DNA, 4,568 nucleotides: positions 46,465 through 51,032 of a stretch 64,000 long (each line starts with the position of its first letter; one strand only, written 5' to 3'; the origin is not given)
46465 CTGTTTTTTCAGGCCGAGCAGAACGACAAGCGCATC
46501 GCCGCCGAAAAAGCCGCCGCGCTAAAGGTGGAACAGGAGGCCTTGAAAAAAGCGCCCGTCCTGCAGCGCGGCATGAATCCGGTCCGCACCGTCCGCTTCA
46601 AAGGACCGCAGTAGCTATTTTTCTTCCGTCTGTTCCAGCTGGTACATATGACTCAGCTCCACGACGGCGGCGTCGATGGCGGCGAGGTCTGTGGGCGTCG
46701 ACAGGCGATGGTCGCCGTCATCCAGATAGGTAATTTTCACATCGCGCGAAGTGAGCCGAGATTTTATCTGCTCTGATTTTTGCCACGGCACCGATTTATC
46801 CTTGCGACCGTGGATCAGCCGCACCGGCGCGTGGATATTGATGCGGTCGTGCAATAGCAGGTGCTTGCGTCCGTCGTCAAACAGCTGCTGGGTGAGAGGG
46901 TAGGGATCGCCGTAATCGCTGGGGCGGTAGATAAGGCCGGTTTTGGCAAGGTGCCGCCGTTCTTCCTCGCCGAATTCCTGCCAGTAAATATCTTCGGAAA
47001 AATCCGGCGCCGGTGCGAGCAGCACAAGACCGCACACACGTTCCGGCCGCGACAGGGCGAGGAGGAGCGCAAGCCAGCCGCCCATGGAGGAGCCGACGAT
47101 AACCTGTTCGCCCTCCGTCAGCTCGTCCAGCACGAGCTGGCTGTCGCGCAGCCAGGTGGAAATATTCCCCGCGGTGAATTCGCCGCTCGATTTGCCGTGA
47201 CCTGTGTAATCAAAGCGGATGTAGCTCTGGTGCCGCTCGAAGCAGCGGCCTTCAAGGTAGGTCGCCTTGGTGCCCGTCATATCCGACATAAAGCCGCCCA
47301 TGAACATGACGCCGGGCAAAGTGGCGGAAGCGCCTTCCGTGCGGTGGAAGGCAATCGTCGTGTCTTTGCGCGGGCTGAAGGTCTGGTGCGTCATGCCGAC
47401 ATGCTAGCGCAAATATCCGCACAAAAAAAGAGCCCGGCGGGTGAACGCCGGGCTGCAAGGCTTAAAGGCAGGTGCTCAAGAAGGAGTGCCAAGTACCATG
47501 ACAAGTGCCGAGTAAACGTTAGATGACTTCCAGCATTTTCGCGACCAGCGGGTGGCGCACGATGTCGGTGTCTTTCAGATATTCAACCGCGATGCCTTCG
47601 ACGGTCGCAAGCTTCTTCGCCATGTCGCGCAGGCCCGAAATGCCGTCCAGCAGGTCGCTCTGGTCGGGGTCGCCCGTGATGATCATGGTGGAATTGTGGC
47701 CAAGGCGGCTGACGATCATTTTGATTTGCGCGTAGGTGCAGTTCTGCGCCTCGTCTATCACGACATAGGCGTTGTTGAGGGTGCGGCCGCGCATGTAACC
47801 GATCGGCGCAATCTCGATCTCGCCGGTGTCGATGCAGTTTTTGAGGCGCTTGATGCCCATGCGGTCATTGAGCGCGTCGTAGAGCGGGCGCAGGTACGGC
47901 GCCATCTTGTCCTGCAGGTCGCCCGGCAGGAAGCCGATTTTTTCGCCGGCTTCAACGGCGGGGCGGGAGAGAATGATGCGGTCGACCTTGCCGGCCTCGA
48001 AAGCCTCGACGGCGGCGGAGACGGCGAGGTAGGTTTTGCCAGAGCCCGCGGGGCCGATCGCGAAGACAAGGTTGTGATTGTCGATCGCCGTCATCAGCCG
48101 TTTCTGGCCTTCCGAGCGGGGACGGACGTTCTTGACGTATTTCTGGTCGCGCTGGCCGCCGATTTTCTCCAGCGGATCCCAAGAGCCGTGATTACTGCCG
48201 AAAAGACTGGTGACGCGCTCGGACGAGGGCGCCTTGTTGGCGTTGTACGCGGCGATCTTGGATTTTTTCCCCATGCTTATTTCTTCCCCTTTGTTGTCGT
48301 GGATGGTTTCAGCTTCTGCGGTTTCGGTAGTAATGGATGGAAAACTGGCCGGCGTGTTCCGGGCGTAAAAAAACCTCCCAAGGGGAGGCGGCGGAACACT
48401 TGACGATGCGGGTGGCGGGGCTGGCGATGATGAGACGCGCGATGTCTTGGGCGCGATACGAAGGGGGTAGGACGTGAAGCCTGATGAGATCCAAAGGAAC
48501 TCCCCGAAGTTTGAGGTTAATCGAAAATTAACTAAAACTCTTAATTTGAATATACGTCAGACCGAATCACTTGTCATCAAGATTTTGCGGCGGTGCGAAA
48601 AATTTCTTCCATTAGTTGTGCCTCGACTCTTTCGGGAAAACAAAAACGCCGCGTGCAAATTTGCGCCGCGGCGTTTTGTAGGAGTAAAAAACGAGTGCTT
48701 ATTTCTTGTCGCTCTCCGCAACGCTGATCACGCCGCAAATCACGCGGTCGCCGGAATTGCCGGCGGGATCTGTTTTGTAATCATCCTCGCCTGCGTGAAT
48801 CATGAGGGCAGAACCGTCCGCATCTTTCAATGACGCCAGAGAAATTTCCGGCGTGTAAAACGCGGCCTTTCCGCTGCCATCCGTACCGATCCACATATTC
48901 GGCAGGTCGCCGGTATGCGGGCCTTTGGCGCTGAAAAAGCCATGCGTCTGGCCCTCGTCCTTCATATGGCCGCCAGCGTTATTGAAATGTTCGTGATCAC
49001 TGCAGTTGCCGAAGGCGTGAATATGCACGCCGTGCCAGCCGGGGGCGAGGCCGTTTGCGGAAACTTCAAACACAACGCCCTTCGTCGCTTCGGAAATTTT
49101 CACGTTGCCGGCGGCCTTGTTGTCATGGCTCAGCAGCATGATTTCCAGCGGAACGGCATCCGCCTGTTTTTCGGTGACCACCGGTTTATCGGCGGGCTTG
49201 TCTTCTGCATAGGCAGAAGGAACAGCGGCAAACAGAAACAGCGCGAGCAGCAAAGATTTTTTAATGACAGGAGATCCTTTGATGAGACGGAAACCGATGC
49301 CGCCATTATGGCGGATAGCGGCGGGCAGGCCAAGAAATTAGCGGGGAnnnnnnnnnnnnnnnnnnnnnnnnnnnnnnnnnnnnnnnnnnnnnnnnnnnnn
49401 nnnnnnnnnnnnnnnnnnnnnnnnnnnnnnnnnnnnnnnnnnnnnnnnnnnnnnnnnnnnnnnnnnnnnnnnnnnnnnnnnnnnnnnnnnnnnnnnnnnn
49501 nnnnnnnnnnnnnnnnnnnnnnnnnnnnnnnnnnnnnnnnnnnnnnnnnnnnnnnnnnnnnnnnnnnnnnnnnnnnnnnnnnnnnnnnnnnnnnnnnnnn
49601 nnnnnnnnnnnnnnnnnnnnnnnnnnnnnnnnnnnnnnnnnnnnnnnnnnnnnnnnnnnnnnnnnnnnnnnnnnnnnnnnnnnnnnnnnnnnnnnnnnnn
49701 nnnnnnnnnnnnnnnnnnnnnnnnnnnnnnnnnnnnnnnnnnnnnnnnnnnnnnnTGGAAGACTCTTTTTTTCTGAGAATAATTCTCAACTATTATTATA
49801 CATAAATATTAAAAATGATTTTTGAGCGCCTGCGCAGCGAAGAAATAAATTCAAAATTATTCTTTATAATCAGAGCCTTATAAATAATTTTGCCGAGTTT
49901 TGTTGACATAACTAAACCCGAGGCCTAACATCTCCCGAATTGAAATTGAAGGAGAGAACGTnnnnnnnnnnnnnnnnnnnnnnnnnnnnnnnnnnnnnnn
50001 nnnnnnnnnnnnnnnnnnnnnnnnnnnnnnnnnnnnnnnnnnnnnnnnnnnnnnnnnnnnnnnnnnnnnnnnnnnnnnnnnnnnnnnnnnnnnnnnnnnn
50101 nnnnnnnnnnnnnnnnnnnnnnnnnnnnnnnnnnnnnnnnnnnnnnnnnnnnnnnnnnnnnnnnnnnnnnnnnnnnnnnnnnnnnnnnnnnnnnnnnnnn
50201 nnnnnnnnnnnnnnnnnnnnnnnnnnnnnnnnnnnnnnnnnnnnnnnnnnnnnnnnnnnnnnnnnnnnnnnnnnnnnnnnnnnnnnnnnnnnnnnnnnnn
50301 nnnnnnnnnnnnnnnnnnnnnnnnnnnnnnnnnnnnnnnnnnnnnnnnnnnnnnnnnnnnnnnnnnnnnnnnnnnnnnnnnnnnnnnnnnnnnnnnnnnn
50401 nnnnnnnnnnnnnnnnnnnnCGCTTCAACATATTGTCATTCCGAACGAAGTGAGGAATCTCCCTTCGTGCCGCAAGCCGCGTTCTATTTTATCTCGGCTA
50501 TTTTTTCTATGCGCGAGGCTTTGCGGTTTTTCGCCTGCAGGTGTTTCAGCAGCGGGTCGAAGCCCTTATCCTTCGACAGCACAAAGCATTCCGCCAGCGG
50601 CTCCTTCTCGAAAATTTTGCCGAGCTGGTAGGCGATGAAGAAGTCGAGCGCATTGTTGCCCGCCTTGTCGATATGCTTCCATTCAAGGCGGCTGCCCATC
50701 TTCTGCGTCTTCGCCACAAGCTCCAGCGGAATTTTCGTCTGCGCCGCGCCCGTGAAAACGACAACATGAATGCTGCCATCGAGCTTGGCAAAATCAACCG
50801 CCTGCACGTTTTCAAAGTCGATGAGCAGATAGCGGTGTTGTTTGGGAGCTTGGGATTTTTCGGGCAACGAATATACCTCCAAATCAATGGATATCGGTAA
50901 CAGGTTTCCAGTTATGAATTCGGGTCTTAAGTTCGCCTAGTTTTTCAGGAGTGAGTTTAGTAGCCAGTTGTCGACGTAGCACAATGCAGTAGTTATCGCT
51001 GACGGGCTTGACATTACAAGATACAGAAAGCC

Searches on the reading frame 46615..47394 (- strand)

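Call 6: search_protein_families(library=ncbifam, proteins=[window:46615-47394:-], max_evalue=0.01)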
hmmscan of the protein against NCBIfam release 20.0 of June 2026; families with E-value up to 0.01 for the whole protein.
window:46615-47394:- (259 aa): 29 families (the best 25 are shown)
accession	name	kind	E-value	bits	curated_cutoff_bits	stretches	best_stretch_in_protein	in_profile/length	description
TIGR02427.1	protocat_pcaD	equivalog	1.1e-16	61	255.85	1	17-140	4-124/251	3-oxoadipate enol-lactonase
NF011457.0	PRK14875.1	equivalog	2.2e-15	56.5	307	2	26-129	132-232/372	acetoin dehydrogenase dihydrolipoyllysine-residue acetyltransferase subunit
NF051488.1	bifunc_PcaDC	exception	5e-15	55.5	390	1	54-143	37-126/375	bifunctional 3-oxoadipate enol-lactonase/4-carboxymuconolactone decarboxylase PcaDC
NF051487.1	bifunc_PcaCD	exception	6.4e-11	42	430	1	54-130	197-273/413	bifunctional 4-carboxymuconolactone decarboxylase/3-oxoadipate enol-lactonase PcaCD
TIGR01738.1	bioH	equivalog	6.8e-10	39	206.95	1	61-139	36-109/245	pimeloyl-ACP methyl ester esterase BioH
NF052610.1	macro_16_ester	equivalog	1.1e-09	38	420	1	27-128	24-127/281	alpha/beta fold macrolide esterase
TIGR03695.1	menH_SHCHC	equivalog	3e-09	36.7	208.55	1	30-126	6-102/252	2-succinyl-6-hydroxy-2,4-cyclohexadiene-1-carboxylate synthase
NF050089.1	i_nPHAscl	equivalog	9.2e-09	34.8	300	1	57-128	46-117/288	intracellular short-chain-length polyhydroxyalkanoate depolymerase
NF041759.1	mac_hydro_EstT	equivalog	1.5e-08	34.2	450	1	54-130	49-128/278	macrolide hydrolase EstT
TIGR03611.1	RutD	equivalog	2.1e-08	33.9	238.5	1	51-126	35-111/258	pyrimidine utilization protein D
NF053693.1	esterase_mleCBF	exception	2.5e-08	33.7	564.5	1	27-128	24-127/279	CBF family alpha/beta fold macrolide esterase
NF045632.1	hydroxlase_HsaD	equivalog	4.8e-07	29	400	1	51-129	59-138/290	4,5:9,10-diseco-3-hydroxy-5,9,17-trioxoandrosta-1(10),2-diene-4-oate hydrolase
TIGR01249.1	pro_imino_pep_1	equivalog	7.4e-07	28.6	259.75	1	17-126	19-126/307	prolyl aminopeptidase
NF053683.1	esterase_mleBRB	exception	2.4e-06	27.3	585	1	50-128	46-127/280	BRB family alpha/beta fold macrolide esterase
TIGR03101.1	hydr2_PEP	hypoth_equivalog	4.1e-06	26.5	202.75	1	28-141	27-143/266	hydrolase 2, exosortase A system-associated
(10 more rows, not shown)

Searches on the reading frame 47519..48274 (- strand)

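Call 6: search_protein_families(library=ncbifam, proteins=[window:47519-48274:-], max_evalue=0.01)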
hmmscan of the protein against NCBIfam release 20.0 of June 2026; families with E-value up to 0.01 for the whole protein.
window:47519-48274:- (251 aa): 5 families
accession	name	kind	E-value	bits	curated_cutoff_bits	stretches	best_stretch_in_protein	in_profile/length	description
NF007827.1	PRK10536.1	equivalog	7.2e-63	212.3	380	1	32-249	31-251/253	phosphate starvation-inducible protein PhoH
NF053827.1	RNA5-3helPhoH2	equivalog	1.1e-26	93.8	680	1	25-209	193-381/427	RNA 5'-3' helicase PhoH2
NF038214.1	IS21_help_AAA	equivalog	0.00034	20.4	200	1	64-96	87-119/232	IS21-like element helper ATPase IstB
NF041254.1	motor_HelR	exception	0.0031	15.8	750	1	169-205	520-555/706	RNA polymerase recycling motor ATPase HelR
NF006616.1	PRK09183.1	subfamily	0.0068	15.7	300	0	58-100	91-133/253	IS21-like element helper ATPase IstB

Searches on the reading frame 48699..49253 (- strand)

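Call 14: search_protein_families(library=pfam, proteins=[window:48699-49253:-], max_evalue=0.001)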
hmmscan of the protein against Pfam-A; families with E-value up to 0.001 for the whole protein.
window:48699-49253:- (184 aa): 1 family
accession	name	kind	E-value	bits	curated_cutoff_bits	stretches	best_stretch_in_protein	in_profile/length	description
PF00080.25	Sod_Cu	-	1.2e-36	126.5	28.9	1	48-176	2-133/133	Copper/zinc superoxide dismutase (SODC)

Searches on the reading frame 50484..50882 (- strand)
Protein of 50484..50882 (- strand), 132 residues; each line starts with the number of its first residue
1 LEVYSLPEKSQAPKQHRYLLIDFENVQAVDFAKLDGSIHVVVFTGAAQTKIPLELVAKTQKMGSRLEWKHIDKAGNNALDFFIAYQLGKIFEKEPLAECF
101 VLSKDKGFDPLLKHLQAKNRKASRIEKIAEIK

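Call 14: search_protein_families(library=pfam, proteins=[window:50484-50882:-], max_evalue=0.001)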
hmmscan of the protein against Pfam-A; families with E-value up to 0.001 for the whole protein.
window:50484-50882:- (132 aa): 1 family
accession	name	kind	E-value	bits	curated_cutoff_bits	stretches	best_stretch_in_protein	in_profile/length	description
PF18475.7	PIN7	-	2.1e-25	89.8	34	1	20-117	1-101/103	PIN domain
